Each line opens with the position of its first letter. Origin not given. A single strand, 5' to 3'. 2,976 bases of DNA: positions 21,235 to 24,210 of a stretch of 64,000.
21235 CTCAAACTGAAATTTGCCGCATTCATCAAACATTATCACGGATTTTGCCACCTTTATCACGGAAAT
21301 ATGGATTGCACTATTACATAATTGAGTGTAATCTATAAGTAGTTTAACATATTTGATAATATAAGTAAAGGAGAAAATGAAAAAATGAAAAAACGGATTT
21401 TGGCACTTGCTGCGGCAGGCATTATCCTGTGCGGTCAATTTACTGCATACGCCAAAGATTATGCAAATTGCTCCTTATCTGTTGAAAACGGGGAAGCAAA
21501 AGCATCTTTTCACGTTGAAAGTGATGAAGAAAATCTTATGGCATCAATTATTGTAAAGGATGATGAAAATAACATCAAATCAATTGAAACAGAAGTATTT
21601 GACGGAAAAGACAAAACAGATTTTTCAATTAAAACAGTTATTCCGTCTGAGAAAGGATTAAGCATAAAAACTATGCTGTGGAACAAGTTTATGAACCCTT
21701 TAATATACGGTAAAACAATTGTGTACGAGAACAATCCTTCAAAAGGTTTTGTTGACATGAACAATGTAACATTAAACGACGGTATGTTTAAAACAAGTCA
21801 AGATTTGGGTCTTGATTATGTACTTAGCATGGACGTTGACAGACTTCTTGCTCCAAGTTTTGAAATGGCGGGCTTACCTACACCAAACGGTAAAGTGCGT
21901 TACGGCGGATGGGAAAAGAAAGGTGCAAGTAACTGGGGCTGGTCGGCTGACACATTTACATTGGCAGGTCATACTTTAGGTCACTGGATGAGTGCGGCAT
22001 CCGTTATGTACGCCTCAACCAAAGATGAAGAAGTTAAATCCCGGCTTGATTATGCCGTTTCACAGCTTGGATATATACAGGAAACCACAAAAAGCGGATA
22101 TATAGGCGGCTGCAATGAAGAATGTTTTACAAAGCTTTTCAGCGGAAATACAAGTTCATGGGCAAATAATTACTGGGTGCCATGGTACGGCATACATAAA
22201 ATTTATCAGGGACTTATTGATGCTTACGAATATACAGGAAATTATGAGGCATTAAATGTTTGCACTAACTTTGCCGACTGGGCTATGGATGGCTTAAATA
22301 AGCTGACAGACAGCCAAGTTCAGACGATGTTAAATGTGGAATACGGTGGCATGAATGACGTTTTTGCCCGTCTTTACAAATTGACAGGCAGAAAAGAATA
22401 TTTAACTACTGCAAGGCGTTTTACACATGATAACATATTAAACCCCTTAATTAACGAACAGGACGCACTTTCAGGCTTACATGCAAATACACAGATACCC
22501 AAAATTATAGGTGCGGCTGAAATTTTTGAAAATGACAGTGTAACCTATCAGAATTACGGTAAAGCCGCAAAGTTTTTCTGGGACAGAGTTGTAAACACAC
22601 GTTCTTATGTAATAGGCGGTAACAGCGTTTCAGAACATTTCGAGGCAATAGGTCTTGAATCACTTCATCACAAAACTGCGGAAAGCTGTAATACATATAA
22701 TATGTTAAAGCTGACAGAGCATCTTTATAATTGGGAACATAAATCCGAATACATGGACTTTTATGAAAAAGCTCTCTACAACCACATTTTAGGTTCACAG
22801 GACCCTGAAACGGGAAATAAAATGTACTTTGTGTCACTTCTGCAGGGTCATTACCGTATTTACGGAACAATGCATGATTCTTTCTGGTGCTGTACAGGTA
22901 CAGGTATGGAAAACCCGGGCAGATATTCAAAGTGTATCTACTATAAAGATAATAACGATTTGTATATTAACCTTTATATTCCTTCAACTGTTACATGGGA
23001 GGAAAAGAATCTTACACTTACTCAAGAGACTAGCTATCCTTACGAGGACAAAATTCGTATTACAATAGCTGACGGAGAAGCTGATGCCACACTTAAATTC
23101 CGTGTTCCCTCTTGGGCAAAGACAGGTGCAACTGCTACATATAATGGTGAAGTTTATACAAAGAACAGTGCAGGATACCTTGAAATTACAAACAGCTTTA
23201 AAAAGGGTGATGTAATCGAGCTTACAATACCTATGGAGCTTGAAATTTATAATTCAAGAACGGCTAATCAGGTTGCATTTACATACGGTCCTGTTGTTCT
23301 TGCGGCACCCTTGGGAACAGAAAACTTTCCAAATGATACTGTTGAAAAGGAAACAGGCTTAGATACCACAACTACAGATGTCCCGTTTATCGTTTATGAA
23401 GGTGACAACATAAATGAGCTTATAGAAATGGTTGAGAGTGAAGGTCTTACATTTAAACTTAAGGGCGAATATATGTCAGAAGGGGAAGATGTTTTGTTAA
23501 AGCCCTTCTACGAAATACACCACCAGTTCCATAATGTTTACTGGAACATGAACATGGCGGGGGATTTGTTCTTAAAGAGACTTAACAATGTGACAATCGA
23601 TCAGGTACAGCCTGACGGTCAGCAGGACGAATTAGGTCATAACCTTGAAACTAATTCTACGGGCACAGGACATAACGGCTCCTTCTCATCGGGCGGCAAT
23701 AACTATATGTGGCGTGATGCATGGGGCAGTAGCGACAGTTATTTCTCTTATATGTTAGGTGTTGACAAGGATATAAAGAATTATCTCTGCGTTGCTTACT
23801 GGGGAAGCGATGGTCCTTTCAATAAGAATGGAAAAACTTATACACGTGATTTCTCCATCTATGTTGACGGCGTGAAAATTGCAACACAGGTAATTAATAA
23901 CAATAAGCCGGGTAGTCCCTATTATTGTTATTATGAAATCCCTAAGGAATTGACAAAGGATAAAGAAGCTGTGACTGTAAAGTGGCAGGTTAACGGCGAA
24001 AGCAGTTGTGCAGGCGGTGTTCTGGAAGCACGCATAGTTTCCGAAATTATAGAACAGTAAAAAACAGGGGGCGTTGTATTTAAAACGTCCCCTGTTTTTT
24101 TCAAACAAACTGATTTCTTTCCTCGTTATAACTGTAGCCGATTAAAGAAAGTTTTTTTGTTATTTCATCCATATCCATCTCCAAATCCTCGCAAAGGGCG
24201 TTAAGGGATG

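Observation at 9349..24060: Carbohydrate-active gene block: GH88/105-like enzyme with 3x discoidin/CBM32 repeats, GH43-clan propeller, AraC regulator and secreted DUF1680 (GH127/146-like) enzyme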

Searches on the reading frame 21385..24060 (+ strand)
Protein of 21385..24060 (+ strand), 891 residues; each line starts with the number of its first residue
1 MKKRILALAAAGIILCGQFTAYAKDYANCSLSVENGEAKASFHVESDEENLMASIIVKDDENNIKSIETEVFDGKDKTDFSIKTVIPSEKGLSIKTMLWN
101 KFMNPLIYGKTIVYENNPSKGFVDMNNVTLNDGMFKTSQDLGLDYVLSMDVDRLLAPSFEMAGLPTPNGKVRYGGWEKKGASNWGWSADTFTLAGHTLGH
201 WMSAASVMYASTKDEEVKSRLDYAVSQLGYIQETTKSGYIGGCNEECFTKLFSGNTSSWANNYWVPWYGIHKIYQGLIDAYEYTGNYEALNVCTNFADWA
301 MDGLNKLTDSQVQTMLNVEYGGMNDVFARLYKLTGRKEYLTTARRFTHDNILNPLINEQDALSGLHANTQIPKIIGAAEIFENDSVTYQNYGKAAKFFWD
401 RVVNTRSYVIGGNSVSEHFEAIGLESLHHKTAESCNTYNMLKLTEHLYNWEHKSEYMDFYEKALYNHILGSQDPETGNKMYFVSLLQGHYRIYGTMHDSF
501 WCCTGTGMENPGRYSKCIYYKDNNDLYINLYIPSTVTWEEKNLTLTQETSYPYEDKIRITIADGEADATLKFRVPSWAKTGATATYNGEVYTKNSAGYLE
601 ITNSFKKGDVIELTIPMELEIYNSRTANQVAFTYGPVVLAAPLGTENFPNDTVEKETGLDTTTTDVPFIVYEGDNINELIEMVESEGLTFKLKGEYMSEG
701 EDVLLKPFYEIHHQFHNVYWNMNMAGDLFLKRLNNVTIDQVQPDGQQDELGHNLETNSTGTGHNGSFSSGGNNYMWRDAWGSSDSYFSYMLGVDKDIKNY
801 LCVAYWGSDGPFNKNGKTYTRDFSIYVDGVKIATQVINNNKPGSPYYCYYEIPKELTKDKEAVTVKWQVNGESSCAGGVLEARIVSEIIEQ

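Call 4: search_protein_families(library=pfam, proteins=[window:21385-24060:+], max_evalue=0.01)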
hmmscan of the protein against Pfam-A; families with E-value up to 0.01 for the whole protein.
window:21385-24060:+ (891 aa): 4 families
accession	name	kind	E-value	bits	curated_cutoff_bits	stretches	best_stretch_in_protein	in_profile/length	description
PF07944.18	Beta-AFase-like_GH127_cat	-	5.2e-112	375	24.9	1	127-515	1-375/376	Beta-L-arabinofuranosidase, GH127 catalytic domain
PF20736.2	Glyco_hydro127M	-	7.7e-26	90.5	24.2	1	526-617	2-95/95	Beta-L-arabinofuranosidase, GH127 middle domain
PF20620.4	DUF6805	-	8.5e-13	49.2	27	1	733-884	2-132/133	Family of unknown function (DUF6805)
PF16375.10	DUF4986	-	1.6e-07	32.2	29.5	1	664-720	27-84/84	Domain of unknown function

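Call 8: search_solved_structures(query=window:21385-24060:+, max_evalue=0.001, show_alignments=2)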
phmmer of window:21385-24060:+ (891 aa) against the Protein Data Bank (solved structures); distinct sequences matched with E-value up to 0.001: 9.
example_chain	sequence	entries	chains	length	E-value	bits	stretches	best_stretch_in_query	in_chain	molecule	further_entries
5opj_A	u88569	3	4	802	3.9e-126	425.4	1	116-763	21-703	Rhamnogalacturonan lyase | Acetyl-CoA carboxylase, biotin carboxylase | Glycosyl hydrolase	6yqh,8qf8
8k7x_A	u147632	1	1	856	4.5e-77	263.1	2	125-649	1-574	beta-L-arabinofuranosidase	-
8k7y_A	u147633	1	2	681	2.7e-73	250.6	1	125-649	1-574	beta1,3-L-arabinofuranoside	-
6ex6_B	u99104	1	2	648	3.8e-25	91.3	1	265-714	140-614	Six-hairpin glycosidase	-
4qjy_A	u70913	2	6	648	1.5e-19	72.8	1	392-641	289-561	GH127 beta-L-arabinofuranosidase | GH127 beta-L-arabinofuranoside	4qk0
5mqo_A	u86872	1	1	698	1.3e-15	59.7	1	438-639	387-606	Non-reducing end beta-L-arabinofuranosidase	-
3wre_A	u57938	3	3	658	3e-12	48.6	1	394-641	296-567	Non-reducing end beta-L-arabinofuranosidase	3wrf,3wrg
3wkw_A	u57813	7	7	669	3.2e-12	48.5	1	394-641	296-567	Non-reducing end beta-L-arabinofuranosidase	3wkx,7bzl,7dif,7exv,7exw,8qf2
7exu_A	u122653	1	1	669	7.4e-12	47.3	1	394-641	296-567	Non-reducing end beta-L-arabinofuranosidase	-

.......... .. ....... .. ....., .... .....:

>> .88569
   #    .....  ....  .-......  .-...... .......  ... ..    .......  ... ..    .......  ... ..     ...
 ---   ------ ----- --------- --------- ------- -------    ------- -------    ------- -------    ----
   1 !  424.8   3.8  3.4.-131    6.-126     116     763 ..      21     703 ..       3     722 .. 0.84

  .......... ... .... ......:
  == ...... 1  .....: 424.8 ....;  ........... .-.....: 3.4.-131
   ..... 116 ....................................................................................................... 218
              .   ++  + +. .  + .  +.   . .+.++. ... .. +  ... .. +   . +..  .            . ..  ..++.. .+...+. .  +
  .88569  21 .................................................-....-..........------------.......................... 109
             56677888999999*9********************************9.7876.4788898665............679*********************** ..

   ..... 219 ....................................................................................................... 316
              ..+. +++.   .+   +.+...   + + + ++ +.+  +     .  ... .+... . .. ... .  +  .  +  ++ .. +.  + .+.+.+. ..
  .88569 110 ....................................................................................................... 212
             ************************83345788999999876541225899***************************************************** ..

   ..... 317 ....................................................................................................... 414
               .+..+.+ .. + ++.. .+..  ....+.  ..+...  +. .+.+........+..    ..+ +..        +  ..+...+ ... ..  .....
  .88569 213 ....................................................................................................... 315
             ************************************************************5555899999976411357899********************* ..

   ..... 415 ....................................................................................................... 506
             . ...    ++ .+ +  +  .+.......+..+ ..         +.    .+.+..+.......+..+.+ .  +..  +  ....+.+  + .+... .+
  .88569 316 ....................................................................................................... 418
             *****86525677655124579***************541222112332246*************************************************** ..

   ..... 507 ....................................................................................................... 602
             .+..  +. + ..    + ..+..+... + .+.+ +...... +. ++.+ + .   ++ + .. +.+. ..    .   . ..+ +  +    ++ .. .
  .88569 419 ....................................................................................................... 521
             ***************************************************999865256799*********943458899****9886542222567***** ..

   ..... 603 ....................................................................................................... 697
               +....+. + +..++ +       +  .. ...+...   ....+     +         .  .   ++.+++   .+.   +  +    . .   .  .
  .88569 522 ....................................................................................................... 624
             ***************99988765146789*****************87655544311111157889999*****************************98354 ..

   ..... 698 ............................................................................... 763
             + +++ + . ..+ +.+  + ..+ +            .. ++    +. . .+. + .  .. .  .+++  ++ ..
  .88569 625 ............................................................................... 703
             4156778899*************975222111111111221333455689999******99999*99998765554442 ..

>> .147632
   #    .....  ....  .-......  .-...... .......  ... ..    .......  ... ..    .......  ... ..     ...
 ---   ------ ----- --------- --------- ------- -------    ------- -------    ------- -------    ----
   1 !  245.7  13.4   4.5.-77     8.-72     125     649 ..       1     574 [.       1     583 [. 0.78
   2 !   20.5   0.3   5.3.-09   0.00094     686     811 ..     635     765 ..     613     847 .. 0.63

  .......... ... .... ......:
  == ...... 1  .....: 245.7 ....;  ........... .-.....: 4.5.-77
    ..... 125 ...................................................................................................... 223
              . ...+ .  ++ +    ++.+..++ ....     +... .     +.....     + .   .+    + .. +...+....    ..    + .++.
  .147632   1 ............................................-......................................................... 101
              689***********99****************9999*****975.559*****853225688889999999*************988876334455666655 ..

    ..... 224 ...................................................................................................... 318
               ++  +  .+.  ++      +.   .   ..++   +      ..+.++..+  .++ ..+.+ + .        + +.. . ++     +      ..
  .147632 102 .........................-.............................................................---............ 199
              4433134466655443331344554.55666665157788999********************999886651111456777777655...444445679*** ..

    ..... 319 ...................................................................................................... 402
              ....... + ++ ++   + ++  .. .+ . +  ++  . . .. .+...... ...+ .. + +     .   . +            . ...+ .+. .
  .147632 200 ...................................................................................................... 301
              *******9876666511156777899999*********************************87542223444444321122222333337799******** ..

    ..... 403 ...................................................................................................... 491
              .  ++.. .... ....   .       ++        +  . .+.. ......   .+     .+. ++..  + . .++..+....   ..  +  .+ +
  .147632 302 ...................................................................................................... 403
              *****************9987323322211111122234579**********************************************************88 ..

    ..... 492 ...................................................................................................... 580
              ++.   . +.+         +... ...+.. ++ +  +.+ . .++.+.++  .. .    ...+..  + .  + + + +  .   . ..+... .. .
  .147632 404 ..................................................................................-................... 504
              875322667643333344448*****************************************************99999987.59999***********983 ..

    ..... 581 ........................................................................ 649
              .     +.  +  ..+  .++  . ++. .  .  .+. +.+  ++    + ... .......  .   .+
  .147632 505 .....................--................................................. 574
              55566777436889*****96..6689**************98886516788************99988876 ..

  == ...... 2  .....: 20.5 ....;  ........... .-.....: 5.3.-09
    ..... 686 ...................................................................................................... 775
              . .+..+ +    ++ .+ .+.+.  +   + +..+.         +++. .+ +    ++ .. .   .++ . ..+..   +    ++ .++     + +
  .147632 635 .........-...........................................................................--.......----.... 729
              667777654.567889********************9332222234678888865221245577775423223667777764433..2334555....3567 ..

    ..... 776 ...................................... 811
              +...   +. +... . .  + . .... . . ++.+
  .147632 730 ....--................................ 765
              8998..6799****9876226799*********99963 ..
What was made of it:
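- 21385..24060 (+): Secreted 891-aa GH146-type beta-L-arabinofuranosidase candidate: signal peptide, N-terminal module of about 90 aa, (alpha/alpha)6 catalytic domain, two beta-sandwich domains, and a C-terminal jelly roll (DUF6805). 5OPJ (BT0349) at E 4e-126 over residues 116-763 (call 8).
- On GH146: E-values are 4e-126 and 4.5e-77, against 3e-12 for HypBA1 (call 8).
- On GH127: The GH127 structures are about 110 orders of magnitude weaker in E-value than the GH146 structures (call 8).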

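Call 34: find_homologous_proteins(query=window:21385-24060:+, max_evalue=1e-20)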
Query window:21385-24060:+ (891 aa): 7139 proteins with E <= 1e-20 among 8000 candidates; the best 120 are listed.
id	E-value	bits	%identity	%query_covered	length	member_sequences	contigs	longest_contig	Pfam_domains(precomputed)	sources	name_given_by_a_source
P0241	0.0e+0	2087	100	100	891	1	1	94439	PF20736.3,PF07944.19,PF16375.12,PF20620.5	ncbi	ncbi:MAG: beta-L-arabinofuranosidase domain-containing protein [Clostridia bacterium]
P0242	0.0e+0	1808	86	100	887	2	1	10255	PF20736.3,PF07944.19,PF16375.12,PF20620.5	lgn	-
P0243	0.0e+0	1722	81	100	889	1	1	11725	PF20736.3,PF07944.19,PF16375.12,PF20620.5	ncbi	-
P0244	0.0e+0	1694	80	100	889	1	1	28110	PF20736.3,PF07944.19,PF16375.12,PF20620.5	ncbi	-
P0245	0.0e+0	1686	79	100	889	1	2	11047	PF20736.3,PF07944.19,PF16375.12,PF20620.5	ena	-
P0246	0.0e+0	1684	80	100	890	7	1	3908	PF20736.3,PF07944.19,PF16375.12,PF20620.5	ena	-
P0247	0.0e+0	1681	80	100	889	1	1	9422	PF20736.3,PF07944.19,PF16375.12,PF20620.5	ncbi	-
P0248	0.0e+0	1679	80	100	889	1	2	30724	PF20736.3,PF07944.19,PF16375.12,PF20620.5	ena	-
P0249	0.0e+0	1679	79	100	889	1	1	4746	PF20736.3,PF07944.19,PF16375.12,PF20620.5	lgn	-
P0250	0.0e+0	1676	80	99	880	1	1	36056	PF20736.3,PF07944.19,PF16375.12,PF20620.5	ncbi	-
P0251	0.0e+0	1675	80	99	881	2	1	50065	PF20736.3,PF07944.19,PF16375.12,PF20620.5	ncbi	-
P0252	0.0e+0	1674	78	100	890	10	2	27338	PF20736.3,PF07944.19,PF16375.12,PF20620.5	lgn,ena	-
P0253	0.0e+0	1674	80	99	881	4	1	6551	PF20736.3,PF07944.19,PF16375.12,PF20620.5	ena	-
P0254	0.0e+0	1672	79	100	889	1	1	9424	PF20736.3,PF07944.19,PF16375.12,PF20620.5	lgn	-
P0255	0.0e+0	1668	79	100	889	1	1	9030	PF20736.3,PF07944.19,PF16375.12,PF20620.5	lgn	-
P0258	0.0e+0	1662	78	100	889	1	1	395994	PF20736.3,PF07944.19,PF16375.12,PF20620.5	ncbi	-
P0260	0.0e+0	1660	79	100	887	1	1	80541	PF20736.3,PF07944.19,PF16375.12,PF20620.5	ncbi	-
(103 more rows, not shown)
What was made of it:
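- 21385..24060 (+): A 100% identical protein, P0241, comes from a Clostridia MAG (call 34).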

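Call 35: find_encoding_contigs(protein=P0241, flank=10000, max_places=2)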
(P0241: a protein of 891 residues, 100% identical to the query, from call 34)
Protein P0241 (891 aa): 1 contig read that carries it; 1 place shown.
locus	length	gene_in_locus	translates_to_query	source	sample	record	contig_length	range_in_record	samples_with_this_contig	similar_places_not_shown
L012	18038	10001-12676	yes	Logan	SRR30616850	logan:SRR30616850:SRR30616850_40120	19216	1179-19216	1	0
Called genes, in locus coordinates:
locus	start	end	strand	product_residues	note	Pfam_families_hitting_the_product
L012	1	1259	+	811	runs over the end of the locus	?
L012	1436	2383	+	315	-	PF22847:Glyco_hydro_43_rel, PF04616:Glyco_hydro_43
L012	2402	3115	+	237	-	PF03591:AzlC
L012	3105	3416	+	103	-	PF05437:AzlD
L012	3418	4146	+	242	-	PF00300:His_Phos_1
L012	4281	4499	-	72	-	PF12844:HTH_19 (weak), PF01381:HTH_3 (weak)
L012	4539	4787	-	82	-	PF13560:HTH_31 (weak), PF01381:HTH_3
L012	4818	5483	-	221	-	PF04002:RadC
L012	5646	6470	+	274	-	PF00149:Metallophos, PF12850:Metallophos_2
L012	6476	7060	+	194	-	-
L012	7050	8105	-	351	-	PF03054:tRNA_Me_trans, PF20259:tRNA_Me_trans_M, PF20258:tRNA_Me_trans_C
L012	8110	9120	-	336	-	PF04055:Radical_SAM, PF06968:BATS (faint)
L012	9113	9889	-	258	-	PF02311:AraC_binding, PF07883:Cupin_2 (weak), PF00165:HTH_AraC (weak), PF12833:HTH_18, PF00165:HTH_AraC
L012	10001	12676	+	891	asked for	PF07944:Beta-AFase-like_GH127_cat, PF20736:Glyco_hydro127M, PF16375:DUF4986, PF20620:DUF6805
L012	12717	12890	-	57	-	PF14056:DUF4250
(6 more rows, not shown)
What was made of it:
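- On Polysaccharide utilisation locus / operon: Intervening housekeeping genes lie on both strands (calls 4, 35).
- Eleven unrelated genes on both strands lie in between (calls 4, 35).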

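Call 36: find_encoding_contigs(protein=P0258, flank=10000, max_places=2)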
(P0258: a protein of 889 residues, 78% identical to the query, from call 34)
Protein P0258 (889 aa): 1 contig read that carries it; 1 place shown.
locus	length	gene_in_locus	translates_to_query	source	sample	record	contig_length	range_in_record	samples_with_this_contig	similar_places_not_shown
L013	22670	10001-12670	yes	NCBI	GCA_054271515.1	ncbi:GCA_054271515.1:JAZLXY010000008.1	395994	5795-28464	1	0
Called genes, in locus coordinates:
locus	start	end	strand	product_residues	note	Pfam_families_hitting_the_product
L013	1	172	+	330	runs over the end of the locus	PF00248:Aldo_ket_red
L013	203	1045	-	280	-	PF02645:DegV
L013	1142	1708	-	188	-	PF00440:TetR_N (weak)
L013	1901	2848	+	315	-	PF00251:Glyco_hydro_32N (faint), PF22847:Glyco_hydro_43_rel, PF04616:Glyco_hydro_43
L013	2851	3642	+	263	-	PF00135:COesterase (weak), PF20434:BD-FAE, PF07859:Abhydrolase_3, PF00326:Peptidase_S9 (weak)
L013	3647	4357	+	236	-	PF03591:AzlC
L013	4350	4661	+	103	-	PF05437:AzlD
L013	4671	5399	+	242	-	PF00300:His_Phos_1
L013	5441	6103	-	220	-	PF04002:RadC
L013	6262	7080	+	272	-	PF00149:Metallophos, PF12850:Metallophos_2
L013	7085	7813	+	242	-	-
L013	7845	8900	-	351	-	PF03054:tRNA_Me_trans, PF20259:tRNA_Me_trans_M, PF20258:tRNA_Me_trans_C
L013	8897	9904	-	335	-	PF04055:Radical_SAM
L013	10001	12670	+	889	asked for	PF07944:Beta-AFase-like_GH127_cat, PF20736:Glyco_hydro127M, PF16375:DUF4986, PF20620:DUF6805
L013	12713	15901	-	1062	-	PF05569:Peptidase_M56, PF19453:DUF5991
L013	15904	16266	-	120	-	PF03965:Penicillinase_R, PF22194:WHD_F93 (weak)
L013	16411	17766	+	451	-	PF01554:MatE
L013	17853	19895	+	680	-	PF01751:Toprim (weak), PF01131:Topoisom_bac, PF13342:Toprim_Crpt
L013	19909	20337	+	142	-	PF13328:HD_4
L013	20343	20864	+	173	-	PF00881:Nitroreductase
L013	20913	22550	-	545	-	PF03553:Na_H_antiporter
